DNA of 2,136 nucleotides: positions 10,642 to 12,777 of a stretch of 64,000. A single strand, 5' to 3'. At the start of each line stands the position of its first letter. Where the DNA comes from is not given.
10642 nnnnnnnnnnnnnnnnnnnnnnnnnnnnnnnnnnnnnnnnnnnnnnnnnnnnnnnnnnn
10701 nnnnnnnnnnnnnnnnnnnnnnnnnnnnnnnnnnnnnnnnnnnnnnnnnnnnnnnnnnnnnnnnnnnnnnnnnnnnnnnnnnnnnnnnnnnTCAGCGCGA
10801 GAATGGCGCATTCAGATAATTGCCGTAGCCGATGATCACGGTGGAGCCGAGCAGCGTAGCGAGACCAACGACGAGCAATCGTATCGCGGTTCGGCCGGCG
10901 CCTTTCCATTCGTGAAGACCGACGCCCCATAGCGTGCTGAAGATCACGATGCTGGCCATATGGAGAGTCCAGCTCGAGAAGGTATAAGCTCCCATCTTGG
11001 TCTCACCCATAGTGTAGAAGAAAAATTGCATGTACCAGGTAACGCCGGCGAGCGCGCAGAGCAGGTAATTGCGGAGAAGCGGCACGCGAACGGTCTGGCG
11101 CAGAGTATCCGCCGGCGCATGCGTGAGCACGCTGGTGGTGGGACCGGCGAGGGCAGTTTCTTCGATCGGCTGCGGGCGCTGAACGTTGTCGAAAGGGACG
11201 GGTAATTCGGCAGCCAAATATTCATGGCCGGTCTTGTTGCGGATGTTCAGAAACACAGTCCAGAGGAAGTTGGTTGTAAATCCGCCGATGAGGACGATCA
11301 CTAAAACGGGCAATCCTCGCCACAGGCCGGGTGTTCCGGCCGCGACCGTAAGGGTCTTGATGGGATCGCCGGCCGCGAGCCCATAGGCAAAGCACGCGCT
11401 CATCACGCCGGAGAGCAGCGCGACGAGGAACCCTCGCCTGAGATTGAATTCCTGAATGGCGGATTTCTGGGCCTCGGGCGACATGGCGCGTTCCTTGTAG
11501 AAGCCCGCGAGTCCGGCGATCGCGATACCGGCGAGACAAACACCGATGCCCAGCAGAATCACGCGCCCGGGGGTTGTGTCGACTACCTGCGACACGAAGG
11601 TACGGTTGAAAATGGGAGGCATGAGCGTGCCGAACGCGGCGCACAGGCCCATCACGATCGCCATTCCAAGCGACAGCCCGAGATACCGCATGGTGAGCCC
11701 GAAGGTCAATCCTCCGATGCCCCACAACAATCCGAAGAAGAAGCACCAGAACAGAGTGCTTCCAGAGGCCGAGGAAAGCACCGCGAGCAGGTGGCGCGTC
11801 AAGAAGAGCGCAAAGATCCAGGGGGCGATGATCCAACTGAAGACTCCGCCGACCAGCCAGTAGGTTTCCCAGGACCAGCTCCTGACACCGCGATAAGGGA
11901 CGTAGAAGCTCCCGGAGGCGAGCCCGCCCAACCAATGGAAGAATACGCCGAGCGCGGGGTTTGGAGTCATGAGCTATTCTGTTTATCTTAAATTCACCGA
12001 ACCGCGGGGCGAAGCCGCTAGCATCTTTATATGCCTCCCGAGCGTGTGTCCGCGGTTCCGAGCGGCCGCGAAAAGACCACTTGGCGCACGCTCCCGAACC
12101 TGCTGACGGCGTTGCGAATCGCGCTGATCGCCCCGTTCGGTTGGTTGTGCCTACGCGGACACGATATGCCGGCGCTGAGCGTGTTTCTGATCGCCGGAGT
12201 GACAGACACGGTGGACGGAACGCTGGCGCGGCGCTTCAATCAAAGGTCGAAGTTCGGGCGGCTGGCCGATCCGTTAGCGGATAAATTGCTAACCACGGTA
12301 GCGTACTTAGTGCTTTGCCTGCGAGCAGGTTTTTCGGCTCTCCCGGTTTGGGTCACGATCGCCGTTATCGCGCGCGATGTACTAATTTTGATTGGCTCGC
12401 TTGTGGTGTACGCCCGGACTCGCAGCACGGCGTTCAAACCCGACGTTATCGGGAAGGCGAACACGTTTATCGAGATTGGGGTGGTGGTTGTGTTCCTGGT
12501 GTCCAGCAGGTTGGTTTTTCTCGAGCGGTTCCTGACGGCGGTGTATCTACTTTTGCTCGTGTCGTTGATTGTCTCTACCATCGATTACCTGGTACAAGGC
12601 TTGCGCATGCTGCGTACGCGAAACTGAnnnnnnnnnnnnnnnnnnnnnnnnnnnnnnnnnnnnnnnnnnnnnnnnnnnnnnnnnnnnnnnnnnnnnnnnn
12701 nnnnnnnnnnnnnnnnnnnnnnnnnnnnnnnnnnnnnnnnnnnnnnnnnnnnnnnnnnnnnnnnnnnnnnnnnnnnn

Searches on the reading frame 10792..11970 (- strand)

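Call 11: search_protein_families(library=pfam, proteins=[window:10792-11970:-], max_evalue=0.001)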
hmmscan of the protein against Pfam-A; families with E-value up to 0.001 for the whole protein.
window:10792-11970:- (392 aa): 1 family
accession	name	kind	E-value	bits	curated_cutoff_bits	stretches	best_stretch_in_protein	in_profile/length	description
PF06379.18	RhaT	-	5.2e-68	230.2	27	2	6-238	6-232/344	L-rhamnose-proton symport protein (RhaT)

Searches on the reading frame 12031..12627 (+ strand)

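Call 11: search_protein_families(library=pfam, proteins=[window:12031-12627:+], max_evalue=0.001)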
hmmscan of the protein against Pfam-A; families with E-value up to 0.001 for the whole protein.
window:12031-12627:+ (198 aa): 1 family
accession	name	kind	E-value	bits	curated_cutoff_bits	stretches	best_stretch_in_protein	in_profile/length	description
PF01066.26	CDP-OH_P_transf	-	5.4e-33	115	22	1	20-171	2-145/152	CDP-alcohol phosphatidyltransferase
